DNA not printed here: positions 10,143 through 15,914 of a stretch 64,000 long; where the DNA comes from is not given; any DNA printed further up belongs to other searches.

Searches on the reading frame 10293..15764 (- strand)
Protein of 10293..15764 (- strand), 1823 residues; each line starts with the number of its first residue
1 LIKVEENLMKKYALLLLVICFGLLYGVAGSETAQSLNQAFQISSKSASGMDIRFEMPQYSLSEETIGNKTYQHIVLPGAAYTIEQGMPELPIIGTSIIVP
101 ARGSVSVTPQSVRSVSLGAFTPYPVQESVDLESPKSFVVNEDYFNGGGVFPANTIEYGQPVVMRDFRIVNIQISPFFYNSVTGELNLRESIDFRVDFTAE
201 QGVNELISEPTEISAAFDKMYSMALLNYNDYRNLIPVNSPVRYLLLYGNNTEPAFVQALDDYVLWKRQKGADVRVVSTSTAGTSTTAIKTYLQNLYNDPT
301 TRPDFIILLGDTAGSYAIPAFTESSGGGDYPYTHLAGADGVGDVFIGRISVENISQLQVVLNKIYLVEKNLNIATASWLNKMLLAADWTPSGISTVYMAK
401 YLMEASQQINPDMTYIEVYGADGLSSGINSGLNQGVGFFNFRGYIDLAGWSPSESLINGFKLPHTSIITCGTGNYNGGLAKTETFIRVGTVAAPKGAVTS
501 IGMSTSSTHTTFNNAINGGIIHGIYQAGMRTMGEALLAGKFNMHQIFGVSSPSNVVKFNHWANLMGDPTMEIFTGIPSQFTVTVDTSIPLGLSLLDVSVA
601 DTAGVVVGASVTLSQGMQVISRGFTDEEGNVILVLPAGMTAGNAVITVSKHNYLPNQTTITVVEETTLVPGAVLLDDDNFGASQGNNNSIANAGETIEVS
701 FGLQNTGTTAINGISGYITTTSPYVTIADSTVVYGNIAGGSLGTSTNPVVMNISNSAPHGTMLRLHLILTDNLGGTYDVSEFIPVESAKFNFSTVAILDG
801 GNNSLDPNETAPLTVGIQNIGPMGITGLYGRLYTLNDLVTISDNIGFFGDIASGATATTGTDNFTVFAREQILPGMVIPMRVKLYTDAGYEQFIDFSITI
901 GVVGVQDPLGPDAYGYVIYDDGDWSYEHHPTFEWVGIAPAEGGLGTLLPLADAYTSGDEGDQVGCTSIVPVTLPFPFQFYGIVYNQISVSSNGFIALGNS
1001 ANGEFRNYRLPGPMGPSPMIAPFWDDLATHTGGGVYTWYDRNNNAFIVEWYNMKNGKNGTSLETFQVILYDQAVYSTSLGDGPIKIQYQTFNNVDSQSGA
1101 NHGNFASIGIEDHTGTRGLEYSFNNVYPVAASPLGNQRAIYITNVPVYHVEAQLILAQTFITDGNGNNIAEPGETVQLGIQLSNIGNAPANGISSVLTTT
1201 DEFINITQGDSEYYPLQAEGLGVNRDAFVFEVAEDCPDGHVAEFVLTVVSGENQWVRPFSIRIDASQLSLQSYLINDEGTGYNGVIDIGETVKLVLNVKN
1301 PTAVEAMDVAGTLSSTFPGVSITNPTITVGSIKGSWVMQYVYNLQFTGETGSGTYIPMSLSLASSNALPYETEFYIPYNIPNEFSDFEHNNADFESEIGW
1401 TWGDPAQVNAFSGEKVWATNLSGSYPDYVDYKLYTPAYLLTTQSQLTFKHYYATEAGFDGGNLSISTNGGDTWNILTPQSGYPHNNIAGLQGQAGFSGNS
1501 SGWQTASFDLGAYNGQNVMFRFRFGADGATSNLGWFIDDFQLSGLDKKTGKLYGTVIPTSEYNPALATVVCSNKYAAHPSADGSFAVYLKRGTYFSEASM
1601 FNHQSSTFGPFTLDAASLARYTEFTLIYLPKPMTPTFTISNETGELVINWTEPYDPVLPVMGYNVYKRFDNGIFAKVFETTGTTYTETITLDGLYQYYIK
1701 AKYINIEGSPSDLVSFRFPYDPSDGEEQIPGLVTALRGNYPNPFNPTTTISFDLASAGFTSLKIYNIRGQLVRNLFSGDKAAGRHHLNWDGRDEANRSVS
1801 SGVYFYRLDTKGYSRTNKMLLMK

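Call 14: search_protein_families(library=pfam, proteins=[window:10293-15764:-])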
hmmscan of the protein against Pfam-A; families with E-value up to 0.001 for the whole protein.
window:10293-15764:- (1823 aa): 8 families
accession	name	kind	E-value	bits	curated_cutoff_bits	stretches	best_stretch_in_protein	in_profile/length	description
PF01364.23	Peptidase_C25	-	2.7e-51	175.4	23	1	251-571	5-373/374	Peptidase family C25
PF08126.16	Propeptide_C25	-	6.3e-19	68.3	22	1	43-231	15-201/205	Propeptide_C25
PF20773.4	InhA-like_MAM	-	1.7e-11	44.4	26.9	1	1441-1542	62-162/191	Immune inhibitor A-like, MAM domain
PF13860.13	FlgD_ig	-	1.9e-10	41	27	1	1747-1806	9-71/79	FlgD Ig-like domain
PF06119.19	NIDO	-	4.4e-08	33.8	25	1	986-1045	2-81/186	Nidogen-like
PF18962.6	Por_Secre_tail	-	5.4e-07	30.3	27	1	1740-1819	2-73/75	Secretion system C-terminal sorting domain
PF13585.12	CHU_C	-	5.6e-05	23.6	27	1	1760-1815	29-78/86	CHU_C Type IX secretion signal domain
PF03785.20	Peptidase_C25_C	-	0.00058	20.1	25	0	577-660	1-78/79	Peptidase family C25, C terminal ig-like domain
